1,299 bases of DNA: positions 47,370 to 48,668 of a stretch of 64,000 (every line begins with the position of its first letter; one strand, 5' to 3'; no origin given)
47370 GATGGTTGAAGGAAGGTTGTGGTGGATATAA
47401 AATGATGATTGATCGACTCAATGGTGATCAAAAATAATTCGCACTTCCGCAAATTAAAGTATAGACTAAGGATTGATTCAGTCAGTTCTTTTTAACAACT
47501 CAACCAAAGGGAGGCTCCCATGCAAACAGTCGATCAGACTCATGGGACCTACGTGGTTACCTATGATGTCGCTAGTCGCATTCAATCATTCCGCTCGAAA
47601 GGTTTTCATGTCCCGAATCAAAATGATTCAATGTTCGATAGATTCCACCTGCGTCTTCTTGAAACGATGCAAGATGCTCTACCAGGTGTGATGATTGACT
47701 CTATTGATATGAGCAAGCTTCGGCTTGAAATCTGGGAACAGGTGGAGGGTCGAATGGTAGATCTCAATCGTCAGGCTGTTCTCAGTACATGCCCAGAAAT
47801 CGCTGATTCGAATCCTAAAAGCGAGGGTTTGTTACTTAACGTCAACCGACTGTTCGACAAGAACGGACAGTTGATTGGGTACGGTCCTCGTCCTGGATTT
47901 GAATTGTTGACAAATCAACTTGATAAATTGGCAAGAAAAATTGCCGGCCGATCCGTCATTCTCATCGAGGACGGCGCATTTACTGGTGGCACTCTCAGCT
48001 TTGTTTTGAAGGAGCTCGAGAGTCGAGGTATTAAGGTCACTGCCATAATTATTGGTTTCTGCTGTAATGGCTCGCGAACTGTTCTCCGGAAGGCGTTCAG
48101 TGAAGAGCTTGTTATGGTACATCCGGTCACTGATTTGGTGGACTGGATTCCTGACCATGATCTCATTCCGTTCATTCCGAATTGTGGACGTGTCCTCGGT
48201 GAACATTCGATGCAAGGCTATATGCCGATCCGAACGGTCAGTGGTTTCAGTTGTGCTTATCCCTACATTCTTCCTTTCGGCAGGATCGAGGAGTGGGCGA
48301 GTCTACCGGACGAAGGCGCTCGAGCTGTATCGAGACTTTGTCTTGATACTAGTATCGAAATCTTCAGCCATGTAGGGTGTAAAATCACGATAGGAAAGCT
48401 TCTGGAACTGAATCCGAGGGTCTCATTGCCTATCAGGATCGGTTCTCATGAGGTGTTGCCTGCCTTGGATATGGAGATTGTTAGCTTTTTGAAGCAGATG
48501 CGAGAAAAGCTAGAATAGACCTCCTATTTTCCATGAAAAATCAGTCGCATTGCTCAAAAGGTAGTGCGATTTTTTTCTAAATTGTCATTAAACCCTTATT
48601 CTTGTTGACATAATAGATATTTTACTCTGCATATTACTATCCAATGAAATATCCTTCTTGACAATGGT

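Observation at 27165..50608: Integrative element inserted in the 3' end of gap with three versions of the gene terminus (tandem accretion)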

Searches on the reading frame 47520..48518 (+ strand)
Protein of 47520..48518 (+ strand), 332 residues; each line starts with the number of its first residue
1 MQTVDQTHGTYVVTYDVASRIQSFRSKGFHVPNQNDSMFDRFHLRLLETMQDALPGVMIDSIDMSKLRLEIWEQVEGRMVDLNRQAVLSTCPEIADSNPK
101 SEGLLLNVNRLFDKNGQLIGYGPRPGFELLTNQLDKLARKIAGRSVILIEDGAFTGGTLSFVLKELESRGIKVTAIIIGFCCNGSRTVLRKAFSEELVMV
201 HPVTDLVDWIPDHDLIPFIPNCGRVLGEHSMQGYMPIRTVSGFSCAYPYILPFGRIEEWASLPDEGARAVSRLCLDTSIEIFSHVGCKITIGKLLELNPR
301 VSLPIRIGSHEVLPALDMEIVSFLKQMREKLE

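Call 14: search_protein_families(library=pfam, proteins=[window:47520-48518:+], max_evalue=0.01)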
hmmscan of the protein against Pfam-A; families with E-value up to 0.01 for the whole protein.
window:47520-48518:+ (332 aa): 1 family
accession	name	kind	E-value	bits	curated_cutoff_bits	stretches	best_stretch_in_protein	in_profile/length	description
PF00156.33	Pribosyltran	-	1.9e-05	24.5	26.3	1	136-182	80-125/158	Phosphoribosyl transferase domain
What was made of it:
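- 45938..48518 (.): Regulatory and integration-module neighbours: TrmB-like (45938-46696, -), orf100 (-), TrpR-like (47120-47437, +), PRTase-like (47520-48518, +). Pfam in call 14.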

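Call 38: search_protein_families(library=phrogs, proteins=[window:47520-48518:+], max_evalue=0.001)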
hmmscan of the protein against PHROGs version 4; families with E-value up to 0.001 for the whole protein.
window:47520-48518:+ (332 aa): 0 families
